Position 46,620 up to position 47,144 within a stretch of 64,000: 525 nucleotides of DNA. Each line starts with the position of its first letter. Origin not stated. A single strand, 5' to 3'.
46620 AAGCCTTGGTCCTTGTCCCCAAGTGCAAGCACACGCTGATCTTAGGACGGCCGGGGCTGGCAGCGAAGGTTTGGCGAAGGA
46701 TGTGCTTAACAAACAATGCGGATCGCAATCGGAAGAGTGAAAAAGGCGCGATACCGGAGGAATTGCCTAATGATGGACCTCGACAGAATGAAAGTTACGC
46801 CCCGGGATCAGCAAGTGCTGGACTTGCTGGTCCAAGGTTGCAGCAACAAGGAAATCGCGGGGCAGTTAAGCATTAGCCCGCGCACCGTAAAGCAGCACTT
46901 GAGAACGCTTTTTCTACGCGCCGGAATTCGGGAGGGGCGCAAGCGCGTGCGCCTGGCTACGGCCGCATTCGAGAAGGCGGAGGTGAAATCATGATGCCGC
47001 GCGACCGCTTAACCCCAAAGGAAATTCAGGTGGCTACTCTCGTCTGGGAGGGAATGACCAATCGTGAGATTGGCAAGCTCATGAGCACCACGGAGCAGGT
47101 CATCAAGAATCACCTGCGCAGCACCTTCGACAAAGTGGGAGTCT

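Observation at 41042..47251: Duplicated two-gene module of domain-minimal LuxR/GerE HTH proteins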

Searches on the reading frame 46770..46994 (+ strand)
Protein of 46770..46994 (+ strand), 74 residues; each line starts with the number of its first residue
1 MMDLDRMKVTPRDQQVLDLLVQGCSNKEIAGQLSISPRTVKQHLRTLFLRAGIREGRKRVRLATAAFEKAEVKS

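Call 3: search_protein_families(library=pfam, proteins=[window:46770-46994:+], max_evalue=0.01)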
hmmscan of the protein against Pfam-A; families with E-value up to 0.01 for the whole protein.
window:46770-46994:+ (74 aa): 13 families
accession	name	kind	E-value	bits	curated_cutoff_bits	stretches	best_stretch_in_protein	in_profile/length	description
PF00196.25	GerE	-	6.3e-14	51.8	23.5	1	9-53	3-47/57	Bacterial regulatory proteins, luxR family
PF08281.18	Sigma70_r4_2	-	1.5e-08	34.6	25.7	1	10-45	12-48/54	Sigma-70, region 4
PF13412.12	HTH_24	-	1.8e-05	24.7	21.9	1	13-47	5-41/48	Winged helix-turn-helix DNA-binding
PF13936.12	HTH_38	-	0.00041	20.5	27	1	17-45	14-42/44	Helix-turn-helix domain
PF13384.12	HTH_23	-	0.00078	19.6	24.6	1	15-45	9-39/50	Homeodomain-like domain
PF02796.21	HTH_7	-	0.0011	19.4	23.8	1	14-45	12-43/45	Helix-turn-helix domain of resolvase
PF14493.12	HTH_40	-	0.0015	19.2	27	1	14-47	3-36/89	Helix-turn-helix domain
PF07638.17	Sigma70_ECF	-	0.0015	18.9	21.1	1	10-45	137-173/185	ECF sigma factor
PF04545.22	Sigma70_r4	-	0.0021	18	24.1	1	9-45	5-42/50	Sigma-70, region 4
PF08279.18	HTH_11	-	0.0044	17.3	25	1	24-47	16-39/55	HTH domain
PF04967.18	HTH_10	-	0.0044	17.2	23.1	1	24-45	24-45/53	HTH DNA binding domain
PF15978.11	TnsD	-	0.0059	16.1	32.4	1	20-51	195-227/355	Tn7-like transposition protein D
PF13518.12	HTH_28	-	0.0081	16.7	25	0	15-45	4-34/52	Helix-turn-helix domain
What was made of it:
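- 46770..46994 (+): B1, a type-1 GerE/LuxR HTH-only protein of 74 aa. Pfam GerE 6e-14 (call 3).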

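Call 11: find_homologous_proteins(query=window:46770-46994:+, max_evalue=0.001)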
Query window:46770-46994:+ (74 aa): 2321 proteins with E <= 0.001 among 2322 candidates; the best 120 are listed.
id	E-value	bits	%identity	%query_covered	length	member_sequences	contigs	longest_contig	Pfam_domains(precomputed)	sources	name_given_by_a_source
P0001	2.7e-38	146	97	100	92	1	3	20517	PF13412.13,PF00196.26,PF08281.19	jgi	jgi:DNA-binding NarL/FixJ family response regulator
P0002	2.8e-38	146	97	100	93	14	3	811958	PF13412.13,PF00196.26,PF08281.19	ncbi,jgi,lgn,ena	-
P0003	2.9e-38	146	97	100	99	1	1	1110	PF13412.13,PF00196.26,PF08281.19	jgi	-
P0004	3.1e-38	145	97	100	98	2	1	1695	PF13412.13,PF00196.26,PF08281.19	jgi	jgi:DNA-binding NarL/FixJ family response regulator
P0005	3.4e-38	145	97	100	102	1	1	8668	PF13412.13,PF00196.26,PF08281.19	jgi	jgi:DNA-binding NarL/FixJ family response regulator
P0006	3.5e-38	145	97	100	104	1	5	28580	PF13412.13,PF00196.26,PF08281.19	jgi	jgi:DNA-binding NarL/FixJ family response regulator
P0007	4.3e-38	145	97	100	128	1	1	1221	PF00196.26,PF08281.19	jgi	jgi:DNA-binding NarL/FixJ family response regulator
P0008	5.3e-38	145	97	100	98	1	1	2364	PF13412.13,PF00196.26,PF08281.19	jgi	jgi:DNA-binding NarL/FixJ family response regulator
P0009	9.5e-38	144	96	100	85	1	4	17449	PF13412.13,PF00196.26,PF08281.19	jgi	jgi:DNA-binding NarL/FixJ family response regulator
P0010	1.1e-37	144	96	100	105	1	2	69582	PF13412.13,PF00196.26,PF08281.19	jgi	jgi:DNA-binding NarL/FixJ family response regulator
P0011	1.1e-37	144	96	100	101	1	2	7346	PF13412.13,PF00196.26,PF08281.19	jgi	jgi:DNA-binding NarL/FixJ family response regulator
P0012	1.2e-37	144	96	100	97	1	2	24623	PF13412.13,PF00196.26,PF08281.19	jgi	jgi:DNA-binding NarL/FixJ family response regulator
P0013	1.2e-37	144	96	100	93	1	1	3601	PF13412.13,PF00196.26,PF08281.19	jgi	-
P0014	1.4e-37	143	96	99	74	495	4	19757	PF13412.13,PF00196.26,PF08281.19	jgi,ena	jgi:DNA-binding NarL/FixJ family response regulator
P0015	1.5e-37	143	95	100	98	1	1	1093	PF13412.13,PF00196.26,PF08281.19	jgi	-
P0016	1.6e-37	143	96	100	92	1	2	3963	PF13412.13,PF00196.26,PF08281.19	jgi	jgi:DNA-binding NarL/FixJ family response regulator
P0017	1.7e-37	143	95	100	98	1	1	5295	PF13412.13,PF00196.26,PF08281.19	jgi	jgi:DNA-binding NarL/FixJ family response regulator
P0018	1.8e-37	143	96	100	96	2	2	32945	PF00196.26,PF08281.19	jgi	jgi:DNA-binding NarL/FixJ family response regulator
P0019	1.8e-37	143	96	100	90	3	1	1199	PF13412.13,PF00196.26,PF08281.19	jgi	jgi:DNA-binding NarL/FixJ family response regulator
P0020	1.9e-37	143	96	100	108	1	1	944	PF00196.26,PF08281.19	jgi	jgi:DNA-binding NarL/FixJ family response regulator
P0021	2.4e-37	143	95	100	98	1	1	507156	PF13412.13,PF00196.26,PF08281.19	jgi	jgi:DNA-binding NarL/FixJ family response regulator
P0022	2.9e-37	142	95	100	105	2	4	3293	PF00196.26,PF08281.19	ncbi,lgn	-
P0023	3.0e-37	142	95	100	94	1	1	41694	PF13412.13,PF00196.26,PF08281.19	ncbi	ncbi:MAG: LuxR C-terminal-related transcriptional regulator [Candidatus Sulfotelmatobacter sp.]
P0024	3.2e-37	142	96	99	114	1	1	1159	PF13412.13,PF00196.26,PF08281.19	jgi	jgi:DNA-binding NarL/FixJ family response regulator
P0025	4.0e-37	142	95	100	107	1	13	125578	PF00196.26,PF08281.19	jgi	jgi:DNA-binding NarL/FixJ family response regulator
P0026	4.0e-37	142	95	100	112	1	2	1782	PF00196.26,PF08281.19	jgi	-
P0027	4.2e-37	142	95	100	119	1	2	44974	PF00196.26,PF08281.19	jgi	jgi:DNA-binding NarL/FixJ family response regulator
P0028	4.2e-37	142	96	99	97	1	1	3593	PF13412.13,PF00196.26,PF08281.19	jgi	jgi:DNA-binding NarL/FixJ family response regulator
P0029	5.0e-37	142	93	100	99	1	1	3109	PF00196.26,PF08281.19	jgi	jgi:DNA-binding NarL/FixJ family response regulator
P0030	5.0e-37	142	93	100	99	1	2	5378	PF00196.26,PF08281.19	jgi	jgi:DNA-binding NarL/FixJ family response regulator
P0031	5.2e-37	142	93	100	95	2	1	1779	PF13412.13,PF00196.26,PF08281.19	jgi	jgi:DNA-binding NarL/FixJ family response regulator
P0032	6.7e-37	141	95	100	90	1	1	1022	PF13412.13,PF00196.26,PF08281.19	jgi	jgi:DNA-binding NarL/FixJ family response regulator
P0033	7.4e-37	141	95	99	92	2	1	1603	PF13412.13,PF00196.26,PF08281.19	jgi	jgi:DNA-binding NarL/FixJ family response regulator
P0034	8.3e-37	141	95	99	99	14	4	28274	PF13412.13,PF00196.26,PF08281.19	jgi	jgi:DNA-binding NarL/FixJ family response regulator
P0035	9.4e-37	141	95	100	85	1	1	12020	PF13412.13,PF00196.26,PF08281.19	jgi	jgi:DNA-binding NarL/FixJ family response regulator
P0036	1.1e-36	141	95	99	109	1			PF13412.13,PF00196.26,PF08281.19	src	-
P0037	1.2e-36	140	93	100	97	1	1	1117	PF13412.13,PF00196.26,PF08281.19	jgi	jgi:DNA-binding NarL/FixJ family response regulator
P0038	1.2e-36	140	92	100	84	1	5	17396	PF13412.13,PF00196.26,PF08281.19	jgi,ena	-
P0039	1.3e-36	140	95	100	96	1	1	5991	PF13412.13,PF00196.26,PF08281.19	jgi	jgi:DNA-binding NarL/FixJ family response regulator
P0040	1.4e-36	140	95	100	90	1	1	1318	PF13412.13,PF00196.26,PF08281.19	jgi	jgi:DNA-binding NarL/FixJ family response regulator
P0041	1.5e-36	140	92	100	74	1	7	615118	PF13412.13,PF00196.26,PF08281.19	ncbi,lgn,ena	-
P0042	2.1e-36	140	93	100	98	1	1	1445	PF00196.26,PF08281.19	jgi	jgi:DNA-binding NarL/FixJ family response regulator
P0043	2.2e-36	140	92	100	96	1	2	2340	PF13412.13,PF00196.26,PF08281.19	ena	-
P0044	2.4e-36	140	93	100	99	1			PF13412.13,PF00196.26,PF08281.19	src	-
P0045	2.4e-36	139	93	100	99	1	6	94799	PF00196.26,PF08281.19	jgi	jgi:DNA-binding NarL/FixJ family response regulator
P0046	2.8e-36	139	91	100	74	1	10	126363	PF13412.13,PF00196.26,PF08281.19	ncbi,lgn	-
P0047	2.9e-36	139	93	100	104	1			PF13412.13,PF00196.26,PF08281.19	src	-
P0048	2.9e-36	139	93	100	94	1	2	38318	PF00196.26,PF08281.19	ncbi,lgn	ncbi:MAG: LuxR C-terminal-related transcriptional regulator [Candidatus Sulfotelmatobacter sp.]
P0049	2.9e-36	139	92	100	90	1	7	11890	PF13412.13,PF00196.26,PF08281.19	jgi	jgi:DNA-binding NarL/FixJ family response regulator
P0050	2.9e-36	139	92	100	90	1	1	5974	PF13412.13,PF00196.26,PF08281.19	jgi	-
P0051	3.0e-36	139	92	100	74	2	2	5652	PF13412.13,PF00196.26,PF08281.19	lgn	-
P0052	3.4e-36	139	93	100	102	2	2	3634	PF13412.13,PF00196.26,PF08281.19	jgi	jgi:DNA-binding NarL/FixJ family response regulator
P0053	3.4e-36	139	92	100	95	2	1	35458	PF13412.13,PF00196.26,PF08281.19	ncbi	ncbi:MAG: LuxR C-terminal-related transcriptional regulator [Candidatus Sulfotelmatobacter sp.]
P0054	3.5e-36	139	92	100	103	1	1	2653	PF13412.13,PF00196.26,PF08281.19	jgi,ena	-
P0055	3.9e-36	139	92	100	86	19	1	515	PF13412.13,PF00196.26,PF08281.19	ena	-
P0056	4.0e-36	139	91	100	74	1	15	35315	PF13412.13,PF00196.26,PF08281.19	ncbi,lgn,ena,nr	ncbi:MAG TPA: helix-turn-helix transcriptional regulator [Candidatus Acidoferrum sp.]|nr:helix-turn-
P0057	4.2e-36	139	93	99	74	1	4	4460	PF13412.13,PF00196.26,PF08281.19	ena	-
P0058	4.5e-36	139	92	99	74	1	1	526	PF13412.13,PF00196.26,PF08281.19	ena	-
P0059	4.6e-36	139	91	100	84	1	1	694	PF13412.13,PF00196.26,PF08281.19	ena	-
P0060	4.8e-36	139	91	100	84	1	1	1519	PF13412.13,PF00196.26,PF08281.19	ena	-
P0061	5.4e-36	138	93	99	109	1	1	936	PF00196.26,PF08281.19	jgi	jgi:DNA-binding NarL/FixJ family response regulator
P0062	5.5e-36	138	92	100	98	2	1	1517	PF13412.13,PF00196.26,PF08281.19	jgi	jgi:DNA-binding NarL/FixJ family response regulator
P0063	5.9e-36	138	92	100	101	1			PF13412.13,PF00196.26,PF08281.19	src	-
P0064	6.0e-36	138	92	99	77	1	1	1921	PF13412.13,PF00196.26,PF08281.19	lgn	-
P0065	6.8e-36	138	93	99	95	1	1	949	PF13412.13,PF00196.26,PF08281.19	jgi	jgi:DNA-binding NarL/FixJ family response regulator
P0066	8.3e-36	138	92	100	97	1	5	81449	PF13412.13,PF00196.26,PF08281.19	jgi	jgi:two-component system, LuxR family, response regulator FixJ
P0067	8.5e-36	138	92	100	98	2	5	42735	PF13412.13,PF00196.26,PF08281.19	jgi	jgi:DNA-binding NarL/FixJ family response regulator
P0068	8.7e-36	138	89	100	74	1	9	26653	PF13412.13,PF00196.26,PF08281.19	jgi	jgi:DNA-binding NarL/FixJ family response regulator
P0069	9.6e-36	138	91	100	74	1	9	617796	PF13412.13,PF00196.26,PF08281.19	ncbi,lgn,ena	-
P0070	9.6e-36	138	91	100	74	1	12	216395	PF13412.13,PF00196.26,PF08281.19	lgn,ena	-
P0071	9.9e-36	138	92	100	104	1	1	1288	PF00196.26,PF08281.19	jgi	jgi:DNA-binding NarL/FixJ family response regulator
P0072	1.0e-35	138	92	99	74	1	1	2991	PF13412.13,PF00196.26,PF08281.19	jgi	-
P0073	1.3e-35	137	91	100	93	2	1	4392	PF13412.13,PF00196.26,PF08281.19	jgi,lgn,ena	-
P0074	1.4e-35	137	92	100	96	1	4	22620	PF13412.13,PF00196.26,PF08281.19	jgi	jgi:DNA-binding NarL/FixJ family response regulator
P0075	1.5e-35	137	92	99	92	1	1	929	PF13412.13,PF00196.26,PF08281.19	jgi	jgi:DNA-binding NarL/FixJ family response regulator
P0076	1.7e-35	137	91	100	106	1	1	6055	PF13412.13,PF00196.26,PF08281.19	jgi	jgi:DNA-binding NarL/FixJ family response regulator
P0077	1.9e-35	137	89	100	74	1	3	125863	PF13412.13,PF00196.26,PF08281.19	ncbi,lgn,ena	-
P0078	2.0e-35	137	93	99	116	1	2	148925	PF13412.13,PF00196.26,PF08281.19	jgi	jgi:DNA-binding NarL/FixJ family response regulator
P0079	2.1e-35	137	93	97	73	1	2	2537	PF13412.13,PF00196.26,PF08281.19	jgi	-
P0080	2.2e-35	136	91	100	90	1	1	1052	PF13412.13,PF00196.26,PF08281.19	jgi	jgi:DNA-binding NarL/FixJ family response regulator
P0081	2.5e-35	136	92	100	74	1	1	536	PF13412.13,PF00196.26,PF08281.19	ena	-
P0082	2.7e-35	136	89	100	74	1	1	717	PF00196.26,PF08281.19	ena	-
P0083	2.7e-35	136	89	100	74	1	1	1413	PF13412.13,PF00196.26,PF08281.19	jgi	-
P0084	2.8e-35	136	89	100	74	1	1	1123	PF13412.13,PF00196.26,PF08281.19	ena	-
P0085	2.8e-35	136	91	100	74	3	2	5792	PF13412.13,PF00196.26,PF08281.19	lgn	-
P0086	2.9e-35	136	91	100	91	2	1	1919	PF13412.13,PF00196.26,PF08281.19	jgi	jgi:DNA-binding NarL/FixJ family response regulator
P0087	2.9e-35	136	89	100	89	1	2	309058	PF13412.13,PF00196.26,PF08281.19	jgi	jgi:DNA-binding NarL/FixJ family response regulator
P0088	3.4e-35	136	92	100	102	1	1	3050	PF00196.26,PF08281.19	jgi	jgi:DNA-binding NarL/FixJ family response regulator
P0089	3.5e-35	136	89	100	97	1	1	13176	PF13412.13,PF00196.26,PF08281.19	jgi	jgi:DNA-binding NarL/FixJ family response regulator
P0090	4.6e-35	135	91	100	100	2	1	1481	PF13412.13,PF00196.26,PF08281.19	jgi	-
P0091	4.9e-35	135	89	100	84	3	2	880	PF13412.13,PF00196.26,PF08281.19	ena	-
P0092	5.4e-35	135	89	100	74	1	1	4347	PF13412.13,PF00196.26,PF08281.19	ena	-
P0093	5.5e-35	135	89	100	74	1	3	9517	PF13412.13,PF00196.26,PF08281.19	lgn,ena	-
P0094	6.1e-35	135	89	100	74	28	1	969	PF13412.13,PF00196.26,PF08281.19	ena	-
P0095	6.1e-35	135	91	100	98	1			PF13412.13,PF00196.26,PF08281.19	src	-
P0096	6.9e-35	135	89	100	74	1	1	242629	PF13412.13,PF00196.26,PF08281.19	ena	-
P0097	7.1e-35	135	92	99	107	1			PF13412.13,PF00196.26,PF08281.19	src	-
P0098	7.1e-35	135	91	100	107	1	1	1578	PF00196.26,PF08281.19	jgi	jgi:DNA-binding NarL/FixJ family response regulator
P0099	7.4e-35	135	91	100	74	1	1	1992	PF00196.26,PF08281.19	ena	-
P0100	9.3e-35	135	89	100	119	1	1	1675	PF13412.13,PF00196.26,PF08281.19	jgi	jgi:DNA-binding NarL/FixJ family response regulator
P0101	1.0e-34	134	89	100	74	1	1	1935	PF13412.13,PF00196.26,PF08281.19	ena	-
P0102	1.1e-34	134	89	100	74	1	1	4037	PF13412.13,PF00196.26,PF08281.19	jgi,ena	-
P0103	1.1e-34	134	88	100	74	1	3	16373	PF13412.13,PF00196.26,PF08281.19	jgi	jgi:DNA-binding NarL/FixJ family response regulator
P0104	1.1e-34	134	90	99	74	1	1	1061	PF13412.13,PF00196.26,PF08281.19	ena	-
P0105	1.1e-34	134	89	100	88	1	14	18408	PF13412.13,PF00196.26,PF08281.19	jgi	jgi:DNA-binding NarL/FixJ family response regulator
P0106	1.4e-34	134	91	100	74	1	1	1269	PF13412.13,PF00196.26,PF08281.19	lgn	-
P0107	1.5e-34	134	88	100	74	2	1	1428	PF13412.13,PF00196.26,PF08281.19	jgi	jgi:DNA-binding NarL/FixJ family response regulator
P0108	1.5e-34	134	88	100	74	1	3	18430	PF13412.13,PF00196.26,PF08281.19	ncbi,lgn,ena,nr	ncbi:MAG TPA: helix-turn-helix transcriptional regulator [Candidatus Aquilonibacter sp.]|nr:helix-tu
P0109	1.6e-34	134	89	100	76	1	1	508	PF13412.13,PF00196.26,PF08281.19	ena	-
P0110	1.8e-34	134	89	100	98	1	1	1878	PF00196.26,PF08281.19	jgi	jgi:DNA-binding NarL/FixJ family response regulator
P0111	2.2e-34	133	88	100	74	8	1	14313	PF13412.13,PF00196.26,PF08281.19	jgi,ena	-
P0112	2.3e-34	133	89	99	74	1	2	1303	PF13412.13,PF00196.26,PF08281.19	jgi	jgi:DNA-binding NarL/FixJ family response regulator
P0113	2.7e-34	133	89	99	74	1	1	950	PF13412.13,PF00196.26,PF08281.19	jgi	jgi:DNA-binding NarL/FixJ family response regulator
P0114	2.9e-34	133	88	100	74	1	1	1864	PF13412.13,PF00196.26,PF08281.19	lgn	-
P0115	3.0e-34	133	90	99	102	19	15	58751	PF13412.13,PF00196.26,PF08281.19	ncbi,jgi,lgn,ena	-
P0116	3.3e-34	133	86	100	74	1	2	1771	PF13412.13,PF00196.26,PF08281.19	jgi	-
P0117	3.4e-34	133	86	100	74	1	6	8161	PF13412.13,PF00196.26,PF08281.19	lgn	-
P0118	3.7e-34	133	96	93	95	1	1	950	PF13412.13,PF00196.26,PF08281.19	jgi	jgi:DNA-binding NarL/FixJ family response regulator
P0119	4.0e-34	132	90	93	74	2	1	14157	PF13412.13,PF00196.26,PF08281.19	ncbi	-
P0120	4.2e-34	132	86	100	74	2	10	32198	PF13412.13,PF00196.26,PF08281.19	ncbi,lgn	-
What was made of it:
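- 46770..46994 (+): 2321 homologues, the top 120 being 86-97% identical (call 11).
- On NarL/FixJ two-component response regulators (the name sources give these proteins): The source names 'NarL/FixJ family response regulator' (call 11) are misnomers.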

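Call 12: search_protein_families(library=ncbifam, proteins=[window:46770-46994:+], max_evalue=0.01)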
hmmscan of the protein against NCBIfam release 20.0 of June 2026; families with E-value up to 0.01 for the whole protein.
window:46770-46994:+ (74 aa): 28 families (the best 25 are shown)
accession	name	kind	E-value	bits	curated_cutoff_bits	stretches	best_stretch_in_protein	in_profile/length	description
NF003420.0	PRK04841.1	equivalog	1.3e-09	36.6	537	1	9-64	839-894/903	HTH-type transcriptional regulator MalT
NF007505.1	PRK10100.1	equivalog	1.8e-09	37.6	250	1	6-58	142-194/204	biofilm master transcriptional regulator CsgD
NF052366.1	photon_PedR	equivalog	6.4e-09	35.9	120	1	9-68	3-59/74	photosynthetic electron transport-dependent transcriptional regulator PedR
NF006900.1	PRK09390.1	equivalog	8.4e-09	35.2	255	1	8-63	142-197/203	response regulator FixJ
NF047785.1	respo_reg_MadR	equivalog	1.4e-08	34.3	300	1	6-53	146-193/209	MadR family response regulator transcription factor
NF052445.1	RespRegMctR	equivalog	1.7e-08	34.2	300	1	7-62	143-198/205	two-component system response regulator MctR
NF007935.0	PRK10651.1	equivalog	1.8e-08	33.8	250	1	4-54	151-201/216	two-component system response regulator NarL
TIGR03020.2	EpsA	equivalog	6.3e-08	32.6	170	1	6-50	188-232/247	XrtB/PEP-CTERM-associated transcriptional regulator EpsA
NF007708.0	PRK10403.1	equivalog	9.6e-08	31.7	343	1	9-54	154-199/215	nitrate/nitrite response regulator protein NarP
NF011896.0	PRK15369.1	equivalog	9.7e-08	31.9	242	1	6-44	147-185/211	two component system response regulator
TIGR03541.1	reg_near_HchA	equivalog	4.9e-07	29.5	215.6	1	7-63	170-226/232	PA1136 family autoinducer-binding transcriptional regulator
TIGR02937.1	sigma70-ECF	superfamily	2.2e-06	27.4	42.9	1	8-47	117-157/165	sigma-70 family RNA polymerase sigma factor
NF041830.1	RR_TF_ErdR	exception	2.3e-06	27.5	390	1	9-55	151-197/213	response regulator transcription factor ErdR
NF050132.1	TransRegAbsR2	equivalog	2.9e-06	26.3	850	1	9-53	531-575/582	LuxR family transcriptional regulator AbsR2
NF007403.0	PRK09935.1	equivalog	3.1e-06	27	271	1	6-54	147-195/210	fimbria biosynthesis transcriptional regulator FimZ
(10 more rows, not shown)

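Call 13: find_encoding_contigs(protein=P0002, flank=10000, max_places=4)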
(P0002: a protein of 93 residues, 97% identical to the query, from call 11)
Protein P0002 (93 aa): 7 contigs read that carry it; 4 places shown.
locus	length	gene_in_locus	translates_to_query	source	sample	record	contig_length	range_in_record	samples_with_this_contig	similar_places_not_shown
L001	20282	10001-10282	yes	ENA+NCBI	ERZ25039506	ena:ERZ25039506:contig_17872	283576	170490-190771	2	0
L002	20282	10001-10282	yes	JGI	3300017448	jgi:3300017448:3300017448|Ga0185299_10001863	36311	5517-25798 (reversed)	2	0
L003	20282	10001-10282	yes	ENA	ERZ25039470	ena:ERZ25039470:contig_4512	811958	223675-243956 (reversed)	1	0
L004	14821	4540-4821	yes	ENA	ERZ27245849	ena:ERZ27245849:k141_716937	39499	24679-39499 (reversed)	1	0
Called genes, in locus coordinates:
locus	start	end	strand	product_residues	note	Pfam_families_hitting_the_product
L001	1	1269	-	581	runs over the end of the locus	PF14306:PUA_2, PF01747:ATP-sulfurylase, PF01583:APS_kinase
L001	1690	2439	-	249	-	PF22624:AASDHPPT_N, PF01648:ACPS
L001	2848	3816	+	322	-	-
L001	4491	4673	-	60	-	-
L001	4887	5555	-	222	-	-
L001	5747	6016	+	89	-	-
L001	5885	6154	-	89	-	-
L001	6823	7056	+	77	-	PF00196:GerE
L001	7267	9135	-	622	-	PF01590:GAF, PF13185:GAF_2, PF13240:Zn_Ribbon_1 (faint)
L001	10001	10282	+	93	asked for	PF00196:GerE, PF08281:Sigma70_r4_2, PF13412:HTH_24 (faint)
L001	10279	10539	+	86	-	PF00196:GerE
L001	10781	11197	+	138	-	-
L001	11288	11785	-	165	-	PF01243:PNPOx_N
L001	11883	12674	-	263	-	PF01182:Glucosamine_iso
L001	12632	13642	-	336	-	PF02685:Glucokinase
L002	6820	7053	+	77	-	PF00196:GerE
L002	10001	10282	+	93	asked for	PF00196:GerE, PF08281:Sigma70_r4_2, PF13412:HTH_24 (faint)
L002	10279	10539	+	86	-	PF00196:GerE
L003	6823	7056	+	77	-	PF00196:GerE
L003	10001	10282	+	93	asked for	PF00196:GerE, PF08281:Sigma70_r4_2, PF13412:HTH_24 (faint)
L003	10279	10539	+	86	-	PF00196:GerE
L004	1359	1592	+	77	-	PF00196:GerE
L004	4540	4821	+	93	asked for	PF00196:GerE, PF08281:Sigma70_r4_2, PF13412:HTH_24 (faint)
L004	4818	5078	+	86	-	PF00196:GerE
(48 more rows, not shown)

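Call 17: find_related_loci(query=A2, collection=genome_contigs, flank=6000)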
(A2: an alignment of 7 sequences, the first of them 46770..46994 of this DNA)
Query A2 (74 aa) in genome_contigs; peptide patterns used: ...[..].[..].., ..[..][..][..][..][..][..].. (x = any residue, [..] = any of these).
600 stretches matched a pattern (row limit reached: there are more); 524 encode a relative of the query (tblastn E <= 1e-3); the best 80 are kept; 80 distinct loci.
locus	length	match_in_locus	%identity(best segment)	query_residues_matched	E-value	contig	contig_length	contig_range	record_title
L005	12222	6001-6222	99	1-74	2e-45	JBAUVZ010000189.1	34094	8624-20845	MAG: Candidatus Sulfotelmatobacter sp. isolate MFD09220_ilm_asm_bin28 k127_122662, whole genome shotgun sequence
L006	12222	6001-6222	97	1-74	7e-45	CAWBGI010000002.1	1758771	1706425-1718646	MAG: uncultured Acidobacteriaceae bacterium isolate MFD09222.bin.1.59 genome assembly, contig: contig_38113, whole genom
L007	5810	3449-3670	97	1-74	9e-45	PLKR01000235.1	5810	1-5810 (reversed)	MAG: Acidobacteriaceae bacterium isolate palsa_423 73.20120800_P2M.7_contig_7023, whole genome shotgun sequence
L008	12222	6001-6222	95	1-74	1e-43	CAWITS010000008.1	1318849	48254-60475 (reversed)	MAG: uncultured Acidobacteriaceae bacterium isolate MFD01716.bin.3.4 genome assembly, contig: contig_9688, whole genome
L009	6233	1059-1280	95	1-74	1e-43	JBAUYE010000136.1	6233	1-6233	MAG: Candidatus Sulfotelmatobacter sp. isolate MFD09290_ilm_asm_bin7 k127_372376, whole genome shotgun sequence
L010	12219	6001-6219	95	1-73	6e-43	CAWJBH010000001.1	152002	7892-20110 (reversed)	MAG: uncultured Acidobacteriaceae bacterium isolate MFD04463.bin.2.208 genome assembly, contig: contig_143, whole genome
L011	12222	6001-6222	93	1-74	2e-42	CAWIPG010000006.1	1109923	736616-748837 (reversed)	MAG: uncultured Acidobacteriaceae bacterium isolate MFD00964.bin.1.217 genome assembly, contig: contig_71076, whole geno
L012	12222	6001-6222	91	1-74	7e-42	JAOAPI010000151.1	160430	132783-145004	MAG: Candidatus Sulfotelmatobacter sp. isolate RYN_10 scaffold_1618024, whole genome shotgun sequence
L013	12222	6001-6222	92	1-74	1e-41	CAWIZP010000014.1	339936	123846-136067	MAG: uncultured Acidobacteriota bacterium isolate MFD06092.bin.1.248 genome assembly, contig: contig_92927, whole genome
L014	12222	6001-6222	89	1-74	5e-41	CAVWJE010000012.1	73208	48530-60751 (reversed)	MAG: uncultured Acidobacteriota bacterium isolate MFD04434.bin.2.40 genome assembly, contig: contig_42976, whole genome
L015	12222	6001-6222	84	1-74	1e-38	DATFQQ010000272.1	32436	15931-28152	MAG TPA_asm: Candidatus Sulfotelmatobacter sp. isolate SMAG_U9334 k141_2840297, whole genome shotgun sequence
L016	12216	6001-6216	86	1-72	2e-38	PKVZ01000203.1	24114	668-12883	MAG: Acidobacteriaceae bacterium isolate palsa_290 73.20120500_P32.5_contig_1200, whole genome shotgun sequence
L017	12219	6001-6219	84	2-74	4e-38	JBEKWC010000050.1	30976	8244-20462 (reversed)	MAG: Candidatus Sulfotelmatobacter sp. isolate SPRUCE 619 SPRUCE_619_50, whole genome shotgun sequence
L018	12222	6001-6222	82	1-74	3e-38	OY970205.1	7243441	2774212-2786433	MAG: uncultured Acidobacteriaceae bacterium isolate MFD02248.bin.1.24 genome assembly, chromosome: 1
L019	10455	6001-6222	85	1-74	4e-38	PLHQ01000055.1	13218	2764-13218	MAG: Acidobacteriaceae bacterium isolate bog_206 73.20110800_S1M.72_contig_30151, whole genome shotgun sequence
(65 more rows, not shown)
